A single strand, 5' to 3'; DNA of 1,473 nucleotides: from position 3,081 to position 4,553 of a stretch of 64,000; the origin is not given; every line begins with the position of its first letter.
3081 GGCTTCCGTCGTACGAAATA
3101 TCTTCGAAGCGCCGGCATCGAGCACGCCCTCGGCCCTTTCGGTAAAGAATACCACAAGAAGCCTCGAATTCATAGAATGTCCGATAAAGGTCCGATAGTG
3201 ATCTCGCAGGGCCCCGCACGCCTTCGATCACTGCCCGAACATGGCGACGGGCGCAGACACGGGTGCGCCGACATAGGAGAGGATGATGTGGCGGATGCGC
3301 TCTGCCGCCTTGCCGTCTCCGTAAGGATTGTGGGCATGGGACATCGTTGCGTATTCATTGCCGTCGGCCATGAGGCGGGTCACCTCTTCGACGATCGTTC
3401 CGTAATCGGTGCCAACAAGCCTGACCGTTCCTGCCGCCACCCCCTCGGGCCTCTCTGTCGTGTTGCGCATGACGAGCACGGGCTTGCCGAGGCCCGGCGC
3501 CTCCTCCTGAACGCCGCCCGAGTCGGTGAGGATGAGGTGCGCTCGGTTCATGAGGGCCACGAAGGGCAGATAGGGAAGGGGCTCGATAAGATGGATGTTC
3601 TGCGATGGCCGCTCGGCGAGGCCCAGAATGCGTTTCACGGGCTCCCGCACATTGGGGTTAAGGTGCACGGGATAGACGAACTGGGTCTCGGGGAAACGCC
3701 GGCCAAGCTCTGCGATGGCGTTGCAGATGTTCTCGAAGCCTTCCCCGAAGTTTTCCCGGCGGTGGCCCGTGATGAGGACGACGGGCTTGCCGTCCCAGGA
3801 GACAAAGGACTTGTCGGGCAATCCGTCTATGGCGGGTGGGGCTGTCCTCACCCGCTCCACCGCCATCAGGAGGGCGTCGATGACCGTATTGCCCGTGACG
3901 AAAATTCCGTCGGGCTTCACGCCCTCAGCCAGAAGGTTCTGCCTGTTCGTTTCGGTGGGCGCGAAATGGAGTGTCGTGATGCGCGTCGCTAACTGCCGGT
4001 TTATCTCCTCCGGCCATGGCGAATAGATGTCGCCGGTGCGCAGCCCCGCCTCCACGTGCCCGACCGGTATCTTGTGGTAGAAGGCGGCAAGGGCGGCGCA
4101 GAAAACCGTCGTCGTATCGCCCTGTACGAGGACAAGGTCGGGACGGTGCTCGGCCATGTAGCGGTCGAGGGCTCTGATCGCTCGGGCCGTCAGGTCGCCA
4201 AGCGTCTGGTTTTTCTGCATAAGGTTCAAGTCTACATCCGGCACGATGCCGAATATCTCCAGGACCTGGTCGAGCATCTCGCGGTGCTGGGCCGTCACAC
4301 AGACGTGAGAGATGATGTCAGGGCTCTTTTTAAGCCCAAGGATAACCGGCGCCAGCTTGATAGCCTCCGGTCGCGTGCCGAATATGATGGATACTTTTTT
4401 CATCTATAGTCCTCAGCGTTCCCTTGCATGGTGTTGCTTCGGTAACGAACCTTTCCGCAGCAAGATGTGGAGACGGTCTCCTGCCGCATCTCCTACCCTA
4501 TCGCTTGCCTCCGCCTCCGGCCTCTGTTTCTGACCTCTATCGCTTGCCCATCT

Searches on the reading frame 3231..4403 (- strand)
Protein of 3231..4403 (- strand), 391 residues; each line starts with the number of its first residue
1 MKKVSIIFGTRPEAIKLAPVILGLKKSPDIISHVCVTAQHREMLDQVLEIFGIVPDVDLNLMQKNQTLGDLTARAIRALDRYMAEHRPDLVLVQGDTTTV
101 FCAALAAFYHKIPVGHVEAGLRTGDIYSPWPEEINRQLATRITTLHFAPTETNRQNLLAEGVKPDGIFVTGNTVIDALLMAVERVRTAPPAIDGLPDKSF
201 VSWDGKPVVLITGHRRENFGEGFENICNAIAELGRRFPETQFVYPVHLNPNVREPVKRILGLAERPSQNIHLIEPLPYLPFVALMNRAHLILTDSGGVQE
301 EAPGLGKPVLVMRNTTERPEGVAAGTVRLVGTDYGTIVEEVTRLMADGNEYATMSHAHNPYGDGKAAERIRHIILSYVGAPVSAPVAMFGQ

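Call 57: find_homologous_proteins(query=window:3231-4403:-, max_evalue=1e-60)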
Query window:3231-4403:- (391 aa): 8000 proteins with E <= 1e-60 among 8000 candidates; the best 120 are listed.
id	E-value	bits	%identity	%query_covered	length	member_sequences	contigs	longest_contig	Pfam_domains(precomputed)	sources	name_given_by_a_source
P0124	3.1e-261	884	100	100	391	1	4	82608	PF13579.13,PF02350.26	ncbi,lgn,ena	-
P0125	3.2e-190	650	75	97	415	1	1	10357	PF02350.26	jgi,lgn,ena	-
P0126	2.8e-189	647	74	100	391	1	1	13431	PF02350.26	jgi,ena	-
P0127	7.4e-188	643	74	98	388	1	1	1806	PF02350.26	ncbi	-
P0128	4.6e-187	640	73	97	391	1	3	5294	PF02350.26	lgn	-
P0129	4.3e-183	627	72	97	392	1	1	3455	PF02350.26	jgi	-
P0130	7.4e-176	603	70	99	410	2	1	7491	PF13579.13,PF02350.26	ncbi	-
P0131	1.3e-174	599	70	96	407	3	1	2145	PF13579.13,PF02350.26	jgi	jgi:UDP-N-acetylglucosamine 2-epimerase (non-hydrolysing)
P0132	5.1e-174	597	71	94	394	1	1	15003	PF13579.13,PF02350.26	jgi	-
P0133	9.5e-174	596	70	97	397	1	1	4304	PF13579.13,PF02350.26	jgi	jgi:UDP-N-acetylglucosamine 2-epimerase (non-hydrolysing)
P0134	2.9e-173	595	69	98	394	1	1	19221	PF13579.13,PF02350.26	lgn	-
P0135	2.3e-172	592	69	97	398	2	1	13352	PF13579.13,PF02350.26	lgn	-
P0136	6.8e-172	590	73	95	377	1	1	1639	PF02350.26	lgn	-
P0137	7.0e-172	590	69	97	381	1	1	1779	PF02350.26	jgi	jgi:UDP-N-acetylglucosamine 2-epimerase (non-hydrolysing)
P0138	8.2e-172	590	69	97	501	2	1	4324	PF02350.26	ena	-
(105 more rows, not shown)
